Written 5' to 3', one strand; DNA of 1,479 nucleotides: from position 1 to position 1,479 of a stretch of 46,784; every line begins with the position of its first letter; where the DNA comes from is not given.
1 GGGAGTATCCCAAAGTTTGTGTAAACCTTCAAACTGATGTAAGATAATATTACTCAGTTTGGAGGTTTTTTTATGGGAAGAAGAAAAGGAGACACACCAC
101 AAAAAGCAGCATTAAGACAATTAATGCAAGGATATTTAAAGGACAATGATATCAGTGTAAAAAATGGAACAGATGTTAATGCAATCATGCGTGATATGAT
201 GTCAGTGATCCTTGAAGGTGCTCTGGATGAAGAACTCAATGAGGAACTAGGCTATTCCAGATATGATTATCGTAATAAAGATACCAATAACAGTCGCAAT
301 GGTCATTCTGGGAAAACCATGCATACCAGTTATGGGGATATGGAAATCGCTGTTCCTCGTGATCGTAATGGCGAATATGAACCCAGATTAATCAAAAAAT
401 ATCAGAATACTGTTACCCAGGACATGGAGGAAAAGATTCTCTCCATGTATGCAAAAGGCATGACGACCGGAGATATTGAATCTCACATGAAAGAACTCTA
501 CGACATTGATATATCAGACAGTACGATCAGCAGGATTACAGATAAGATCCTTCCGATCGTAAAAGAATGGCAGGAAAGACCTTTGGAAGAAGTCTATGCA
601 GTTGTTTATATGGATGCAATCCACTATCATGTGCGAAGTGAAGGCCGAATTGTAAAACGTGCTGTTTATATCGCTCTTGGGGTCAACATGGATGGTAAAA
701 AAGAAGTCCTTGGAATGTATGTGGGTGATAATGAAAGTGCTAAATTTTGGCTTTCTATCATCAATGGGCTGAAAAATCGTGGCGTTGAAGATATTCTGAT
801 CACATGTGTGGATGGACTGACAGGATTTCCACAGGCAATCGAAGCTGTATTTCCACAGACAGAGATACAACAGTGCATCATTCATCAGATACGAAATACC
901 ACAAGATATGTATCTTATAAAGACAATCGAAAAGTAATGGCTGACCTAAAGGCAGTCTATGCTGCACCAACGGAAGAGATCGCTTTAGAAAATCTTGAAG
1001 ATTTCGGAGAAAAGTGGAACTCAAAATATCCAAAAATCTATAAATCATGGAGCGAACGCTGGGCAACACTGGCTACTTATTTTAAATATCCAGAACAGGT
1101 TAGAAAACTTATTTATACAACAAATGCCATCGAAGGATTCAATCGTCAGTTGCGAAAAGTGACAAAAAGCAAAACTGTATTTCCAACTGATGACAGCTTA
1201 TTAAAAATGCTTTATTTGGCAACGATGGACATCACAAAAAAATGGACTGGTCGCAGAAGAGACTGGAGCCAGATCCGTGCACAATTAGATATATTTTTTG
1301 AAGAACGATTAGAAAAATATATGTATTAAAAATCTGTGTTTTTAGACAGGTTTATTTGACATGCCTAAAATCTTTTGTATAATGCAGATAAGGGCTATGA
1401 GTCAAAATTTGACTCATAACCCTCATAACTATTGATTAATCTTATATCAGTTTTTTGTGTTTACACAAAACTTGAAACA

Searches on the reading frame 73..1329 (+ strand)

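Call 62: search_protein_families(library=phrogs, proteins=[window:73-1329:+], max_evalue=0.00001)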
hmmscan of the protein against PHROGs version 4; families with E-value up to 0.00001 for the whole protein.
window:73-1329:+ (418 aa): 6 families
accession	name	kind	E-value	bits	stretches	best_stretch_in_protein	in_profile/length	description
phrog_2331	-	integration and excision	3.7e-159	530.6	1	23-415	16-405/407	transposase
phrog_3035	-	integration and excision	5e-98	329.8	1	138-415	101-367/369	transposase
phrog_11688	-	integration and excision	4.9e-39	134.6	1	270-414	1-140/143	transposase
phrog_5567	-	unknown function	3.2e-37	128.3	1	14-152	6-137/140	-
phrog_7893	-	unknown function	1.9e-27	96.5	1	199-296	2-91/115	-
phrog_10307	-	unknown function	2.8e-22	79.4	1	361-416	1-56/57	-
